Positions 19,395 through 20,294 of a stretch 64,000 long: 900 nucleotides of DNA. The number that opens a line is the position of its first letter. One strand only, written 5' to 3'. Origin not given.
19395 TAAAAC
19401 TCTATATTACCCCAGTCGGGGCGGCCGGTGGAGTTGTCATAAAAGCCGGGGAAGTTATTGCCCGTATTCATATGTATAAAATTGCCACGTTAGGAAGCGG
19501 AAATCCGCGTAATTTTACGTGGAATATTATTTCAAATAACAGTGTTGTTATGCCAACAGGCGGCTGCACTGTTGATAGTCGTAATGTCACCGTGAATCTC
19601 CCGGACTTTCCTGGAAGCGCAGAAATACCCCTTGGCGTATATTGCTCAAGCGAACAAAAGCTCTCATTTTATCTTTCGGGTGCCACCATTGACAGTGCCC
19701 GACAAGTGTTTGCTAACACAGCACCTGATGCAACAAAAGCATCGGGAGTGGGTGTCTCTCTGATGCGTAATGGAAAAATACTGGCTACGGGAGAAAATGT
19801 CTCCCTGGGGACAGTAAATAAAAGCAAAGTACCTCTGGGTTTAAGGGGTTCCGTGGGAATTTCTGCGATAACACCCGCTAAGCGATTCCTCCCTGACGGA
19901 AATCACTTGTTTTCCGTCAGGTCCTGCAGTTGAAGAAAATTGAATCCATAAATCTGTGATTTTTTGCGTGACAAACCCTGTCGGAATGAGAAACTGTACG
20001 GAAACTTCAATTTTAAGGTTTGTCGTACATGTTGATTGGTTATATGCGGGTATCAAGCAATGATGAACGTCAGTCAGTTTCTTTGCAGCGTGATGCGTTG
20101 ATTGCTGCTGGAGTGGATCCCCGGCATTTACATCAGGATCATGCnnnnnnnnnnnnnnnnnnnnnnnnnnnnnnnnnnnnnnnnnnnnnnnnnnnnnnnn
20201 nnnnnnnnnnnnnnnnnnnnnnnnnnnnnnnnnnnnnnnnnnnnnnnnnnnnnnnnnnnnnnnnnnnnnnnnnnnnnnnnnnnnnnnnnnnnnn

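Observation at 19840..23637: Intact-looking cryptic Tn3-family transposon inserted in the fimbrial adhesin gene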

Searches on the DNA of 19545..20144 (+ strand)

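Call 8: search_dna_similar(query=window:19545-20144:+, collection=ecoli_genomes, mode=near, max_rows=30)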
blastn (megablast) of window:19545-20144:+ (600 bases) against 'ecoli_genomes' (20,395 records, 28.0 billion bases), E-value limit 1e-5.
Records with a match: 5481; places in all: 5588; records where one place covers at least 80% of the query: 0.
Genomes with a match: 5297 of 5426; with a place that covers at least 80% of the query: 0. Places per genome that has any: lowest 1, median 1, highest 8. On chromosomes: 5303 places; on plasmids: 285.
Best place of each record, by identity: >=99% 756; 95-99% 4619; 90-95% 25; 80-90% 81.
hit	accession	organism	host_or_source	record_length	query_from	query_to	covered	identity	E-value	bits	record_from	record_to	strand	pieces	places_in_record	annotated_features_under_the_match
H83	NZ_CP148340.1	Escherichia coli strain Z1323HEC0422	Homo sapiens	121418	296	600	51%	100.0%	2e-157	564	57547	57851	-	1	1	recombinase family protein | ferric reductase-like transmembrane domain-containing protein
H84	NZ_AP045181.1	Escherichia coli strain JNEC-KY208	Homo sapiens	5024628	296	600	51%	100.0%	2e-157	564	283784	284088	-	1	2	recombinase family protein | bcsB: cellulose biosynthesis cyclic di-GMP-binding regulatory protein BcsB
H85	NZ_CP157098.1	Escherichia coli strain UTME-12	Sus scrofa domesticus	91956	295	600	51%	99.7%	3e-156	560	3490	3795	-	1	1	recombinase family protein | IS1 family transposase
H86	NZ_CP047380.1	Escherichia coli strain CAU16175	swine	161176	296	600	51%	99.7%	1e-155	558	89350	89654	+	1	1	recombinase family protein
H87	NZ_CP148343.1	Escherichia coli strain Z1323HEC0422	Homo sapiens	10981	296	600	51%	99.7%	1e-155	558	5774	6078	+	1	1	recombinase family protein | plasmid mobilization relaxase MbeA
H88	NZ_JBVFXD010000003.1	Escherichia coli strain 23GD11002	Homo sapiens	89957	296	600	51%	99.7%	1e-155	558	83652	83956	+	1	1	recombinase family protein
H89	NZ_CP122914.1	Escherichia coli strain ETEC1706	Sus scrofa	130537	297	600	51%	99.7%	3e-155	556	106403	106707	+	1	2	recombinase family protein | Tn3-like element Tn3 family transposase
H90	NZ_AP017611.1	Escherichia coli strain 20Ec-P-124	Sus scrofa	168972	298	600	51%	100.0%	3e-156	560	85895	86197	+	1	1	recombinase family protein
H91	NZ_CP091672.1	Escherichia coli strain KKo009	river water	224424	298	600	51%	100.0%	3e-156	560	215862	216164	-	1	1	recombinase family protein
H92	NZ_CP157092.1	Escherichia coli strain UTME-14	Sus scrofa domesticus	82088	298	600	51%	100.0%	3e-156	560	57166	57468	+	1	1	recombinase family protein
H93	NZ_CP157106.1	Escherichia coli strain UTME-10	Sus scrofa domesticus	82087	298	600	51%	100.0%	3e-156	560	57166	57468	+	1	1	recombinase family protein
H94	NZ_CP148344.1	Escherichia coli strain Z1323HEC0422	Homo sapiens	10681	298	600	51%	100.0%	3e-156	560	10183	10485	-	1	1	recombinase family protein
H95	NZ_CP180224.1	Escherichia coli strain Q65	sputum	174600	298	600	51%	100.0%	3e-156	560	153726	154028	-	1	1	recombinase family protein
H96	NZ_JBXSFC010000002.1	Escherichia coli strain PEC240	Sus scrofa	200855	298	600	51%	100.0%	3e-156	560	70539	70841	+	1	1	recombinase family protein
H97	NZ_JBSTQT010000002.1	Escherichia coli strain PRO_A-1462-6M-A_ESBL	Homo sapiens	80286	298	600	51%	100.0%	3e-156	560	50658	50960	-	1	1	recombinase family protein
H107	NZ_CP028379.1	Escherichia coli O145 str. RM9872 strain RM9872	Bos taurus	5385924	1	301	50%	100.0%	3e-155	556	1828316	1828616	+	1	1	ydeQ: fimbrial protein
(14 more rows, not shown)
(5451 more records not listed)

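Call 9: get_annotated_region(hit=H107, flank=3000)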
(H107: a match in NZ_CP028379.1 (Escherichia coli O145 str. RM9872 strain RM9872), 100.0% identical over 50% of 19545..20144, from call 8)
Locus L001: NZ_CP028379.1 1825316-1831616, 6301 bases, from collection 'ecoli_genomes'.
description: Escherichia coli O145 str. RM9872 chromosome, complete genome
organism: Escherichia coli O145 str. RM9872 strain RM9872 (NCBI taxid 1055544)
replicon: chromosome; assembly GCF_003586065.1
host: Bos taurus; source: feces; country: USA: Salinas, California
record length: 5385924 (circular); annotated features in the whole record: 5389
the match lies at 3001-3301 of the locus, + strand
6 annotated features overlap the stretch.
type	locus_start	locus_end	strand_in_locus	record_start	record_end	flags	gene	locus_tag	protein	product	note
CDS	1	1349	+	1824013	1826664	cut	-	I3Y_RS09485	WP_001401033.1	fimbria/pilus outer membrane usher protein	-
CDS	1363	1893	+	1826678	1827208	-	ydeS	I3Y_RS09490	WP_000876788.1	fimbrial protein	-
CDS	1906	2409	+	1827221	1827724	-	ydeR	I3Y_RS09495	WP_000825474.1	fimbrial protein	-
CDS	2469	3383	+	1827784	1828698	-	ydeQ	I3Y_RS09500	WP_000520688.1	fimbrial protein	-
CDS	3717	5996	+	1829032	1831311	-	ydeP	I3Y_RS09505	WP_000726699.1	acid resistance putative oxidoreductase YdeP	-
CDS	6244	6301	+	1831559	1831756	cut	safA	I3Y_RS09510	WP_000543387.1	two-component system connector SafA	-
